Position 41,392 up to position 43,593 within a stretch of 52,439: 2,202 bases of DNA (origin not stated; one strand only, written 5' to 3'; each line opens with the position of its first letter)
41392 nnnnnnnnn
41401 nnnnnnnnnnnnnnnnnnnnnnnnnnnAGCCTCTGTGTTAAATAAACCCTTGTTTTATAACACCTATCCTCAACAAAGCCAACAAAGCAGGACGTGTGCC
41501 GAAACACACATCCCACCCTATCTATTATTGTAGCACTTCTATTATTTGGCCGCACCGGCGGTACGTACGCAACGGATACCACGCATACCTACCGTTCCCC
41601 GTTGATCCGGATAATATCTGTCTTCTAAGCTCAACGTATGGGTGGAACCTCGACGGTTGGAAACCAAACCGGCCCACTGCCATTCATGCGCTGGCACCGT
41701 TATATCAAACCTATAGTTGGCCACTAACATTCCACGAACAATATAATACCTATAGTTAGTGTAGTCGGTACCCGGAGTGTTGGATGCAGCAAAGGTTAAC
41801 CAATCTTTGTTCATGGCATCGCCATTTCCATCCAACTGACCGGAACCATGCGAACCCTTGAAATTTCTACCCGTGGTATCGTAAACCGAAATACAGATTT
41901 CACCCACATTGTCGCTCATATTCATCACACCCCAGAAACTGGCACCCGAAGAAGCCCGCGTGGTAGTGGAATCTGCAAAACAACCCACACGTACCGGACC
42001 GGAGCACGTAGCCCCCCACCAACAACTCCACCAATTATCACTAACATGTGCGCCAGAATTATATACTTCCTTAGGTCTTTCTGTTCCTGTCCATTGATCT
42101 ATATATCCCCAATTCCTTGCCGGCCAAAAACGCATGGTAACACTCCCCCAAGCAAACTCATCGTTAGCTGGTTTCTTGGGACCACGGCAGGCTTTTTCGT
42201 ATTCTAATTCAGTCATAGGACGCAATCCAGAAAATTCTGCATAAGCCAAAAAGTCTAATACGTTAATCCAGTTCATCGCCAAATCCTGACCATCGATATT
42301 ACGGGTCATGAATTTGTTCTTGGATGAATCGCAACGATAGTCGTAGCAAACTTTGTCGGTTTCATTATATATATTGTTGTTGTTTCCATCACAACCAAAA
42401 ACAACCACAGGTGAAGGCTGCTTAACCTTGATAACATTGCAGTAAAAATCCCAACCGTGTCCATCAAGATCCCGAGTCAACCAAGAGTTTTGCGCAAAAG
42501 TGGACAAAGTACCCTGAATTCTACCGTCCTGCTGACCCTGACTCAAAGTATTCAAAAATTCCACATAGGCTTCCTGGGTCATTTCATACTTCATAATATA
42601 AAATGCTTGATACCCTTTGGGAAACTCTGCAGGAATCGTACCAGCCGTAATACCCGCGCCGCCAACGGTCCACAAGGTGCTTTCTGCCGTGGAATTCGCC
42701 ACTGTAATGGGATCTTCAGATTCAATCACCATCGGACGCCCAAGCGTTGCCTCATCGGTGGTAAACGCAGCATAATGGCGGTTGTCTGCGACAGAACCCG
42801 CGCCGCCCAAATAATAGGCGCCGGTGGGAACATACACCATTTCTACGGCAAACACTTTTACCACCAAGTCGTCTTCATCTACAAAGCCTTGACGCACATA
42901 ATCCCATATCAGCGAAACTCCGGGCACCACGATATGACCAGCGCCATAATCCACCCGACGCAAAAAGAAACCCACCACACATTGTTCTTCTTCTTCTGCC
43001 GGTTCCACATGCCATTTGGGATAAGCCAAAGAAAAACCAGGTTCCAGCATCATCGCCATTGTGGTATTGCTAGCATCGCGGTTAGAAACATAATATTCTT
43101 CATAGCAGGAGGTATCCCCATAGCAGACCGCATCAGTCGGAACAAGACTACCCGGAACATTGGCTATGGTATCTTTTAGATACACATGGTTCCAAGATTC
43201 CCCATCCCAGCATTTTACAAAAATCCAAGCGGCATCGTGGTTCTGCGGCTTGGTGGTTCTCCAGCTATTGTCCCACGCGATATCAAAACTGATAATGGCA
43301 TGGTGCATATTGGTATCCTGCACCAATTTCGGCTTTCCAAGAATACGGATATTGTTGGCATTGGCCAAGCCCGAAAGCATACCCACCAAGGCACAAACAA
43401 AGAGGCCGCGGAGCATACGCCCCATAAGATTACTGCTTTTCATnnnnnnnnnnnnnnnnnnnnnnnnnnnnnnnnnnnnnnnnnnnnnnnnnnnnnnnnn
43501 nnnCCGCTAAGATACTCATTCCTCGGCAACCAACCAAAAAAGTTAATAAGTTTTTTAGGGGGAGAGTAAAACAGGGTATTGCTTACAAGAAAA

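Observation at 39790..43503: Two paralogous secreted FGE/SUMF1-fold proteins precede the giant adhesin gene, the second ending 10 nt before its start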

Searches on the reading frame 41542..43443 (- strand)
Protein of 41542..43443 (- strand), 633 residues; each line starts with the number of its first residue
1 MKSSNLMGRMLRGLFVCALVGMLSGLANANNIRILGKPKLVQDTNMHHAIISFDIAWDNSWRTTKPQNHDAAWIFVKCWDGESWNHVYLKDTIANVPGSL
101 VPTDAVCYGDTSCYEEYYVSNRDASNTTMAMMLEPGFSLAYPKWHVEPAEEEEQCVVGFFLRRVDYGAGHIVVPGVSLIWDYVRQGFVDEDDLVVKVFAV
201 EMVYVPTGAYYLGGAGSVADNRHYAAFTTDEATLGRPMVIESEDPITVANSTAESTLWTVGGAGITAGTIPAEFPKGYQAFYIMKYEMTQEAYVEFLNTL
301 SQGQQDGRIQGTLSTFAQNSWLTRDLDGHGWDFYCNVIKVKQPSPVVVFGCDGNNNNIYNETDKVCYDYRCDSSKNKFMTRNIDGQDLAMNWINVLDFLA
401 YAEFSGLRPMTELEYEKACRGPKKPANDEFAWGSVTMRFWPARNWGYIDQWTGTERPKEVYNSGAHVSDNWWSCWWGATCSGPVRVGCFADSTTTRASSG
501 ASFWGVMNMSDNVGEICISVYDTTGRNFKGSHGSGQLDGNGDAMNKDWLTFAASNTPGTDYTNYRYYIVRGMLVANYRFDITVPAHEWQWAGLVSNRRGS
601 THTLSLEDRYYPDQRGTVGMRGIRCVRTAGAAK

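Call 8: search_protein_families(library=pfam, proteins=[window:41542-43443:-], max_evalue=1)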
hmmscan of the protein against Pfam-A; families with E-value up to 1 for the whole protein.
window:41542-43443:- (633 aa): 1 family
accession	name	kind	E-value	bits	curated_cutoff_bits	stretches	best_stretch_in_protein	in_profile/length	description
PF03781.23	FGE-sulfatase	-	7.9e-10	39.2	23.3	1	279-526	35-195/255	Sulfatase-modifying factor enzyme 1-like domain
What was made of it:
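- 41542..43443 (-): ProtA, 633 aa: signal peptide (aa 1-29), beta-sandwich N-domain (aa 30-205), FGE-fold domain with insertions (aa 206-633). Pfam PF03781, 39.2 bits (call 8).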

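Call 9: search_protein_families(library=ncbifam, proteins=[window:41542-43443:-], max_evalue=1)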
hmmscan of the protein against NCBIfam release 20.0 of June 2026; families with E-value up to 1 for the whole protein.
window:41542-43443:- (633 aa): 0 families
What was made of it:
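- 42829..43356 (-): N-domain of ProtA, the family-specific domain, with invariant W57, N68, D70, W73, K77 and W84. No Pfam or NCBIfam model matches (calls 8, 9).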

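Call 15: search_solved_structures(query=window:41542-43443:-, max_evalue=1, show_alignments=2)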
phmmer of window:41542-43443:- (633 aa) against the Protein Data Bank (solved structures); distinct sequences matched with E-value up to 1: 0.
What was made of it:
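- Tried and rejected: A sequence search of A against PDB gave none (call 15).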

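Call 16: find_homologous_proteins(query=window:41542-43443:-, max_evalue=0.001)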
Query window:41542-43443:- (633 aa): 4596 proteins with E <= 0.001 among 8000 candidates; the best 120 are listed.
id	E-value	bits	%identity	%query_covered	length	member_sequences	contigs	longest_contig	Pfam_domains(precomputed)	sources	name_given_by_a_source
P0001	0.0e+0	1520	100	100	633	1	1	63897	PF03781.23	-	-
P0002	0.0e+0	1137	77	100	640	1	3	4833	PF03781.23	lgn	-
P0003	0.0e+0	1090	72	100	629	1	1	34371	PF03781.23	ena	-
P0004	0.0e+0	1063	71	100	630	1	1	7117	PF03781.23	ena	-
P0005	0.0e+0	1047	71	100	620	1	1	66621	PF03781.23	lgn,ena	-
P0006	4.0e-265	899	64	100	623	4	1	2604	PF03781.23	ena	-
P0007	1.3e-237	809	61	100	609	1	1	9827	PF03781.23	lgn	-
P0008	3.4e-230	784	58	100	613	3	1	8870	PF03781.23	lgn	-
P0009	1.3e-221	756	58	100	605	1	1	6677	PF03781.23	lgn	-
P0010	3.1e-217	741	57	100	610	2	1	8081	PF03781.23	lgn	-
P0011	4.3e-216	737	57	100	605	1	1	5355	PF03781.23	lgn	-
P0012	1.3e-215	736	56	100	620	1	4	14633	PF03781.23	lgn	-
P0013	8.1e-211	720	57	100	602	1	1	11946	PF03781.23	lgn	-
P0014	1.4e-210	719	55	100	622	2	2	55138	PF03781.23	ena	-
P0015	2.6e-209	715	55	100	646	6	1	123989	PF03781.23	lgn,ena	-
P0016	6.1e-209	714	55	100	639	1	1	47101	PF03781.23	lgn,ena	-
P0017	4.3e-208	711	54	100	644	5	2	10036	PF03781.23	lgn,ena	-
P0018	1.0e-207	710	54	100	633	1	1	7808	PF03781.23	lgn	-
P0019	1.1e-206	706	56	100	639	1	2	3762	PF03781.23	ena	-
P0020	3.0e-206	705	54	100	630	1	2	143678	PF03781.23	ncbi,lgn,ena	-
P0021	3.4e-205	701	54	100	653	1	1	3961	PF03781.23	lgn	-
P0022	4.0e-205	701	55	100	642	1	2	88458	PF03781.23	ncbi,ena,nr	ncbi:MAG: SUMF1/EgtB/PvdO family nonheme iron enzyme [Lentimicrobiaceae bacterium]|nr:SUMF1/EgtB/Pvd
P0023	4.0e-205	701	54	100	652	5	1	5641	PF03781.23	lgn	-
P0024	3.1e-204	698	54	100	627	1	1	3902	PF03781.23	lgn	-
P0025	4.5e-204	698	54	100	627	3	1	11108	PF03781.23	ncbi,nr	ncbi:MAG: formylglycine-generating enzyme family protein [Bacteroides sp.]|nr:formylglycine-generati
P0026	7.7e-204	697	56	100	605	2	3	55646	PF03781.23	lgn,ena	-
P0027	4.0e-201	688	54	99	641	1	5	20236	PF03781.23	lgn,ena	-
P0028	1.0e-199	683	54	100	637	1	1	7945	PF03781.23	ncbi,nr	ncbi:MAG: SUMF1/EgtB/PvdO family nonheme iron enzyme [Bacteroides sp.]|nr:SUMF1/EgtB/PvdO family non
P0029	1.4e-199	683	54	99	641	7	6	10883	PF03781.23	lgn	-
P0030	1.6e-198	679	53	100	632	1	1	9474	PF03781.23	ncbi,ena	-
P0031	6.8e-198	677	54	99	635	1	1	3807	PF03781.23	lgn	-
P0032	7.2e-198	677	52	100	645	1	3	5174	PF03781.23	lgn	-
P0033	1.7e-197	676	54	100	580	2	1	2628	PF03781.23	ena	-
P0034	2.1e-197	676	54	99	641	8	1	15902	PF03781.23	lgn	-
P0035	3.5e-196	672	54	99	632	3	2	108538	PF03781.23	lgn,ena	-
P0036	7.1e-192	657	53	99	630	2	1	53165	PF03781.23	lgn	-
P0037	1.8e-191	656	53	100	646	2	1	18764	PF03781.23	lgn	-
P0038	1.3e-190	653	53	99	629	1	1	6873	PF03781.23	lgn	-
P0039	2.1e-190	653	51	99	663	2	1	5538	PF03781.23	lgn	-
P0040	3.2e-190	652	54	100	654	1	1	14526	PF03781.23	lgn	-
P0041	5.6e-190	651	52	99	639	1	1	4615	PF03781.23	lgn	-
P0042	1.8e-189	649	52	100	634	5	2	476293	PF03781.23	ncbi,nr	ncbi:MAG: SUMF1/EgtB/PvdO family nonheme iron enzyme [Bacteroides sp.]|nr:SUMF1/EgtB/PvdO family non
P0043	5.4e-186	638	51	98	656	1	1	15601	PF03781.23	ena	-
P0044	2.9e-185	636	51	98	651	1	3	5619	PF03781.23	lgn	-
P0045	1.5e-183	630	50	98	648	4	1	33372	PF03781.23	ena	-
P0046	7.4e-183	628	52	99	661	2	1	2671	PF03781.23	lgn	-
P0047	4.1e-182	625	50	96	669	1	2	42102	PF03781.23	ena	-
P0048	1.1e-181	624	51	100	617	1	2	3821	PF03781.23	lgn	-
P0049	3.6e-181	622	50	96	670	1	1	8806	PF03781.23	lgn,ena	-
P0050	4.7e-179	615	50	100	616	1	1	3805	PF03781.23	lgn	-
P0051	1.2e-178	614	50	98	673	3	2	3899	PF03781.23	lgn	-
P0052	1.2e-178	614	51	96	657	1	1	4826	PF03781.23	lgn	-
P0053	4.9e-178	612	54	86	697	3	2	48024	PF03781.23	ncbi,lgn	-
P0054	6.2e-177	608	50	99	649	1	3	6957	PF03781.23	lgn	-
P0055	3.2e-176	606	49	100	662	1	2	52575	PF03781.23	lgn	-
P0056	3.3e-176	606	55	86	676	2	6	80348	PF03781.23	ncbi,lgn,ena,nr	ncbi:SUMF1/EgtB/PvdO family nonheme iron enzyme [bacterium]|nr:SUMF1/EgtB/PvdO family nonheme iron e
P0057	2.3e-167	576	47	96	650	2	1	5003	PF03781.23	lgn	-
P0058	1.2e-165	571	50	99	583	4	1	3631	PF03781.23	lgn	-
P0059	1.5e-164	567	46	96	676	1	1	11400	PF03781.23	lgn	-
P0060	2.2e-162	560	47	95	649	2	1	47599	PF03781.23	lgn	-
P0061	2.4e-162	560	47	96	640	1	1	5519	PF03781.23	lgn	-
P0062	2.7e-160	553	48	96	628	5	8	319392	PF03781.23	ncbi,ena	-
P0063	1.6e-159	550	47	100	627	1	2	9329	PF03781.23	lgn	-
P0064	5.3e-159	549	46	100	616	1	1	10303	PF03781.23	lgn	-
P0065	7.1e-155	535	46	100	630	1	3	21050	PF03781.23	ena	-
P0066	2.1e-153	530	47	98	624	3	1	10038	PF03781.23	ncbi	ncbi:MAG: SUMF1/EgtB/PvdO family nonheme iron enzyme [Bacteroidales bacterium]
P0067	2.6e-153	530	46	96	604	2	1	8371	PF03781.23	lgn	-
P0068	2.7e-153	530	46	100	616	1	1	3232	PF03781.23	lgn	-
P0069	2.7e-153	530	47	100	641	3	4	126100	PF03781.23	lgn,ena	-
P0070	4.3e-153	529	47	96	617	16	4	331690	PF03781.23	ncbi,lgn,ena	-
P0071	6.0e-153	529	46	98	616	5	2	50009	PF03781.23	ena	-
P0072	1.7e-152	527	46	100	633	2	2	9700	PF03781.23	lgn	-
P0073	2.1e-151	524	47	100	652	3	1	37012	PF03781.23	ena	-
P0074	2.2e-151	524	47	98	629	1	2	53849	PF03781.23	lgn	-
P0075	2.4e-151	523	46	100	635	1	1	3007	PF03781.23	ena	-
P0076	1.9e-149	517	46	100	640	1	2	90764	PF03781.23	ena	-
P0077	1.2e-148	515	46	100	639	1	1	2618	PF03781.23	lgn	-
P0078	1.1e-147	511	46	96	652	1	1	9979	PF03781.23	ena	-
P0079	1.1e-147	511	46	98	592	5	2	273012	PF03781.23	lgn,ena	-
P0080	1.6e-147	511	46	100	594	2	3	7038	PF03781.23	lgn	-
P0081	1.9e-147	511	46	95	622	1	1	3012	PF03781.23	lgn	-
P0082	3.0e-147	510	44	96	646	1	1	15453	PF03781.23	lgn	-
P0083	8.8e-147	508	46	96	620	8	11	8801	PF03781.23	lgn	-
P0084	5.9e-146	506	47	95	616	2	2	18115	PF03781.23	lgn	-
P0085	1.6e-145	504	44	99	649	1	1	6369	PF03781.23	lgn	-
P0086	1.1e-143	498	45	100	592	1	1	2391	PF03781.23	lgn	-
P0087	2.3e-143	497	46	98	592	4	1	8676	PF03781.23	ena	-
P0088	2.3e-143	497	44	100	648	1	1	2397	PF03781.23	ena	-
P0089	2.7e-142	494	44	100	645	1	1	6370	PF03781.23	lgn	-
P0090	2.8e-139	484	46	95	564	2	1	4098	PF03781.23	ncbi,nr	ncbi:MAG: SUMF1/EgtB/PvdO family nonheme iron enzyme, partial [Bacteroidales bacterium]|nr:SUMF1/Egt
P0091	2.6e-134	467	44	100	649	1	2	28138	PF03781.23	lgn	-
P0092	3.0e-131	457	43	99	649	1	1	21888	PF03781.23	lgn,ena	-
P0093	1.4e-130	455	43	100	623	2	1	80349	PF03781.23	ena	-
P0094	2.1e-130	454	44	100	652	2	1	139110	PF03781.23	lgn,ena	-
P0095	1.5e-128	448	46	82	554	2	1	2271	PF03781.23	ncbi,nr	ncbi:MAG: SUMF1/EgtB/PvdO family nonheme iron enzyme, partial [Bacteroidales bacterium]|nr:SUMF1/Egt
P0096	3.6e-123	430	51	68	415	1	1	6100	PF03781.23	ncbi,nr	ncbi:MAG: SUMF1/EgtB/PvdO family nonheme iron enzyme, partial [Bacteroidales bacterium]|nr:SUMF1/Egt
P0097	3.6e-121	424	39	97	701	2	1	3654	PF03781.23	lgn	-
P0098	2.0e-115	405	38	95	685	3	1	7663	PF03781.23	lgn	-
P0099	1.1e-114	402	42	86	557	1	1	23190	PF03781.23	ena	-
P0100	4.6e-112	394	39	97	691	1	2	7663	PF03781.23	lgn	-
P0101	1.1e-110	389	40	90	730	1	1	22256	PF03781.23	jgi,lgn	jgi:formylglycine-generating enzyme required for sulfatase activity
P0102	1.9e-107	378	37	100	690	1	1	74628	PF03781.23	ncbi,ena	-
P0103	4.8e-105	370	38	95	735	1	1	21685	PF03781.23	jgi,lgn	jgi:hypothetical protein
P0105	6.5e-98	347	37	89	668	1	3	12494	PF03781.23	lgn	-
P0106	3.7e-97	344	39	84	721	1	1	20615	PF03781.23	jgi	jgi:formylglycine-generating enzyme required for sulfatase activity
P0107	9.1e-92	327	37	95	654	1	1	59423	PF03781.23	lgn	-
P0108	2.7e-91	325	37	95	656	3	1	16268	PF03781.23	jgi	-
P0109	5.9e-89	317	36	95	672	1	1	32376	PF03781.23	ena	-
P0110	1.7e-87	313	33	85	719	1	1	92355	PF03781.23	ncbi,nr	ncbi:hypothetical protein FACS1894153_0050 [Bacteroidia bacterium]|nr:hypothetical protein FACS18941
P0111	1.6e-80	289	46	58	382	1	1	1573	PF03781.23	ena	-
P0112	8.1e-79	284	42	63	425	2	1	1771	PF03781.23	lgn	-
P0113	3.1e-78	282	32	84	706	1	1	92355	PF03781.23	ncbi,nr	ncbi:hypothetical protein FACS1894153_0060 [Bacteroidia bacterium]|nr:hypothetical protein FACS18941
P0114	4.0e-75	272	34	82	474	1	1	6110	PF03781.23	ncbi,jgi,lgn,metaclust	metaclust:\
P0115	6.6e-75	271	33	83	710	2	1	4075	PF03781.23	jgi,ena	-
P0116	5.0e-74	268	35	91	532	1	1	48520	PF03781.23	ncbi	-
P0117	2.5e-73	266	36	80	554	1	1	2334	PF03781.23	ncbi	ncbi:MAG: SUMF1/EgtB/PvdO family nonheme iron enzyme [Bacteroidales bacterium]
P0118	5.6e-72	261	35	87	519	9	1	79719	PF03781.23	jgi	-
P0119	3.3e-71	259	35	84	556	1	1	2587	PF03781.23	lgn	-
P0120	5.1e-71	258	35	82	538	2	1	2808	PF03781.23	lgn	-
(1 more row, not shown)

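Call 21: find_related_loci(query=A1, collection=genome_contigs, flank=10000)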
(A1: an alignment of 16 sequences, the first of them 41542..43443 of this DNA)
Query A1 (633 aa) in genome_contigs; peptide patterns used: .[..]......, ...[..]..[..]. (x = any residue, [..] = any of these).
600 stretches matched a pattern (row limit reached: there are more); 575 encode a relative of the query (tblastn E <= 1e-3); the best 80 are kept; 79 distinct loci.
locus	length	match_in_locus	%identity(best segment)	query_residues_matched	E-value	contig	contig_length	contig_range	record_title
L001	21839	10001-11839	59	1-633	0e+0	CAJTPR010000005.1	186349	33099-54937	MAG TPA_asm: uncultured Bacteroidales bacterium isolate MGBC110513 genome assembly, contig: MGBC110513.5, whole genome s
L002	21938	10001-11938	54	1-633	0e+0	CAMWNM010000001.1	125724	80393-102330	MAG TPA_asm: uncultured Bacteroidales bacterium isolate SRR14411247_bin.13_metawrap_v1.3_MAG genome assembly, contig: NO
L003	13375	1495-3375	54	1-633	0e+0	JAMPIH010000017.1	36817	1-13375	MAG: Bacteroides sp. isolate NALB_7963_6 Scaffold_#17__SCF_017___36817_bp, whole genome shotgun sequence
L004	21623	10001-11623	55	29-573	0e+0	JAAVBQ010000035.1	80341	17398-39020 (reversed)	MAG: bacterium isolate Mgla_MAG_45-bin_8 c_000000028128, whole genome shotgun sequence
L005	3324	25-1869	47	28-633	3e-171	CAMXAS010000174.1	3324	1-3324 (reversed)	MAG TPA_asm: uncultured Bacteroidales bacterium isolate SRR14411260_bin.1_metawrap_v1.3_MAG genome assembly, contig: NOD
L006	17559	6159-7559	34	9-560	3e-79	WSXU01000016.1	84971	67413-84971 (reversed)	MAG: Bacteroidetes bacterium isolate X3_MaxBin.031 scaffold_391, whole genome shotgun sequence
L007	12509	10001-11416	34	5-571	5e-75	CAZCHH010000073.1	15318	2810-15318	MAG TPA_asm: uncultured Hyphomicrobiales bacterium isolate SRP239243_co1_429 genome assembly, contig: NODE_6487_length_1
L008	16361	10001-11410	35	27-567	8e-74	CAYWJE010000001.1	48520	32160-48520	MAG TPA_asm: uncultured Verrucomicrobiota bacterium isolate binchicken_co139_732 genome assembly, contig: NODE_901_lengt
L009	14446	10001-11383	35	22-556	7e-74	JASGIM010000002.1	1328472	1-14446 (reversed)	MAG: Flavobacteriales bacterium isolate 5N033 JMF-2111-06-0005.ont.bin.33_1, whole genome shotgun sequence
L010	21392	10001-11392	34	10-552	5e-72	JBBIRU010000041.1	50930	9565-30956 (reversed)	MAG: Bacteroidota bacterium isolate QH2S170213_bin_357 NODE_429_length_50930_cov_2.55743, whole genome shotgun sequence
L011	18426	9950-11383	33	5-548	4e-72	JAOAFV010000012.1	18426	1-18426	MAG: Bacteroidales bacterium isolate SKW3 k141_847396, whole genome shotgun sequence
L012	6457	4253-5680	34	15-548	5e-72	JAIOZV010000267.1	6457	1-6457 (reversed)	MAG: Bacteroidales bacterium isolate Tobar13m-G16 Tobar13m-C9453, whole genome shotgun sequence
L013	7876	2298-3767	31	9-548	5e-72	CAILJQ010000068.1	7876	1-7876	MAG: uncultured Bacteroidetes bacterium isolate Loclat_bin-05405 genome assembly, contig: bin-05405:068/309, whole genom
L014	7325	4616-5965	33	1-548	2e-71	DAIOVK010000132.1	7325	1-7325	MAG TPA_asm: Candidatus Kapaibacterium sp. isolate CTOTU18620 NODE_11466_length_7325_cov_5.950206, whole genome shotgun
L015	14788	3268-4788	34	6-548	3e-71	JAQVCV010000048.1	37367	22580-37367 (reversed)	MAG: Bacteroidales bacterium isolate STD2_97 NODE_3856_length_37367_cov_4.352229_Sandtown_D2, whole genome shotgun seque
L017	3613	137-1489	34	10-548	1e-70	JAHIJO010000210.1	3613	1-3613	MAG: Verrucomicrobia bacterium isolate KR13_Ju.mb.40 KR13_Ju.mb.40_k141_258967, whole genome shotgun sequence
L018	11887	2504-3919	32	6-556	1e-70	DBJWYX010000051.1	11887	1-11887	MAG TPA_asm: Candidatus Wunengus sp. YC64 NODE_2168_length_11887_cov_4.923935, whole genome shotgun sequence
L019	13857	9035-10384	32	1-548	4e-70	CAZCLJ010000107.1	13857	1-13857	MAG TPA_asm: uncultured Hyphomicrobiales bacterium isolate SRP192927_co3_222 genome assembly, contig: NODE_10435_length_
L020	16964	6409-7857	32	5-560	1e-69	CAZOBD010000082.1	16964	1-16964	MAG TPA_asm: uncultured Hyphomicrobiales bacterium isolate SRP141376_co4_174 genome assembly, contig: NODE_5823_length_1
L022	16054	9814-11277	33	7-548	3e-69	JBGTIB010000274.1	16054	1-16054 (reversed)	MAG: Flavobacteriales bacterium isolate JTS-RE253 k141_6214698, whole genome shotgun sequence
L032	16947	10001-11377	33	6-560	1e-67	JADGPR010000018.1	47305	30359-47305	MAG: Bacteroidales bacterium isolate Chersky.15_51 contig-100_158, whole genome shotgun sequence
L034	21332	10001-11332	32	29-558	3e-67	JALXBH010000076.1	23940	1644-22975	MAG: Calditrichia bacterium isolate T2_metabat2_scaf2bin.084 T2_NODE_1680_length_23940_cov_2.968883, whole genome shotgu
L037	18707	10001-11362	33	14-565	2e-66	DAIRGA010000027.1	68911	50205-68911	MAG TPA_asm: Bacteroidales bacterium isolate CTOTU29519 NODE_289_length_68911_cov_11.960076, whole genome shotgun sequen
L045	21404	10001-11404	32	1-548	3e-65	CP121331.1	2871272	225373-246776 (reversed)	MAG: Sphingobacteriales bacterium isolate NCC532_bact_6916 chromosome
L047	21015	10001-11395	33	19-553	6e-65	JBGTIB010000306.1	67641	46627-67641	MAG: Flavobacteriales bacterium isolate JTS-RE253 k141_502432, whole genome shotgun sequence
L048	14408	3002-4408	31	10-565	6e-65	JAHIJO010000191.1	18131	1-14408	MAG: Verrucomicrobia bacterium isolate KR13_Ju.mb.40 KR13_Ju.mb.40_k141_231505, whole genome shotgun sequence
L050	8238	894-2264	32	6-550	1e-64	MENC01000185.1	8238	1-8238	MAG: Bacteroidetes bacterium GWA2_30_7 gwa2_scaffold_31443, whole genome shotgun sequence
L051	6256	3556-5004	31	29-548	1e-64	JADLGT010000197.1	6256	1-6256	MAG: Bacteroidia bacterium isolate SJ452 c_000000956890, whole genome shotgun sequence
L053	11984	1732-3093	30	6-554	3e-64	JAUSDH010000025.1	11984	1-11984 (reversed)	MAG: Candidatus Brocadiaceae bacterium isolate E14_concoct.bin.99 E14_k141_1629812, whole genome shotgun sequence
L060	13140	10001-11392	32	29-557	2e-62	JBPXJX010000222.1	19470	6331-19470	MAG: Bacteroidales bacterium isolate mt_P9 k141_186220, whole genome shotgun sequence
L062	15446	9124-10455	33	14-548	3e-62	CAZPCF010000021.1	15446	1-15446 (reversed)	MAG TPA_asm: uncultured bacterium isolate SRP178699_co1_136 genome assembly, contig: NODE_4916_length_15446_cov_4.817101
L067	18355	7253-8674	30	15-548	2e-61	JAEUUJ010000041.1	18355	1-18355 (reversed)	MAG: Cyclobacteriaceae bacterium isolate new MAG-352 k141_351195, whole genome shotgun sequence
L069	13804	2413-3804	31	7-548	6e-61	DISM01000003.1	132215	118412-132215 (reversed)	MAG TPA_asm: Candidatus Omnitrophica bacterium UBA6210 UBA6210_contig_491, whole genome shotgun sequence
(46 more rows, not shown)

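Call 24: find_encoding_contigs(protein=P0001, flank=10000, max_places=3)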
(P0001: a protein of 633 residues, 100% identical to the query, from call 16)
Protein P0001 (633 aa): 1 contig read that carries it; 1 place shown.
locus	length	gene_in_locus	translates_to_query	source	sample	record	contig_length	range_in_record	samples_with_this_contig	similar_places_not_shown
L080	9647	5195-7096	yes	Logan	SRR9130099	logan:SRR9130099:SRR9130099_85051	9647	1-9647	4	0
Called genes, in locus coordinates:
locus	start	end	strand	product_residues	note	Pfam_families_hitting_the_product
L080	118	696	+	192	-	-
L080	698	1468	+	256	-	PF08843:AbiEii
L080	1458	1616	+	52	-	-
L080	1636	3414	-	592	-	-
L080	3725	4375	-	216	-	-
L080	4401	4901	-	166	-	-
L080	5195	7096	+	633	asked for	PF03781:FGE-sulfatase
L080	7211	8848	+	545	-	PF03781:FGE-sulfatase (weak)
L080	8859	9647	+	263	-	?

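Call 25: find_encoding_contigs(protein=P0042, flank=10000, max_places=2)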
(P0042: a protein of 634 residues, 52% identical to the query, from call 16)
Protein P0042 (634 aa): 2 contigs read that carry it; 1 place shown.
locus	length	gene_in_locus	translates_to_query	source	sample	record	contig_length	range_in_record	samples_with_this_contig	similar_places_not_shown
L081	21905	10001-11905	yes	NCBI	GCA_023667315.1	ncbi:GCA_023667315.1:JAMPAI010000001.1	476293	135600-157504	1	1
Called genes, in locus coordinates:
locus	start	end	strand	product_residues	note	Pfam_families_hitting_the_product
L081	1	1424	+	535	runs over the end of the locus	-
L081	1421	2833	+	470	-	PF18990:DUF5723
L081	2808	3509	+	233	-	PF02527:GidB, PF13847:Methyltransf_31, PF13649:Methyltransf_25 (faint)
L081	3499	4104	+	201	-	PF01569:PAP2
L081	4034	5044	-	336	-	PF01018:GTP1_OBG, PF01926:MMR_HSR1, PF02421:FeoB_N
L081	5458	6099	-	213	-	-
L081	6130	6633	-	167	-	-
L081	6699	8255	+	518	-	PF19529:DUF6057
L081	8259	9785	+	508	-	PF07676:PD40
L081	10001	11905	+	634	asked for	PF03781:FGE-sulfatase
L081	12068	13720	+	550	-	PF03781:FGE-sulfatase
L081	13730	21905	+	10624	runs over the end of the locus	-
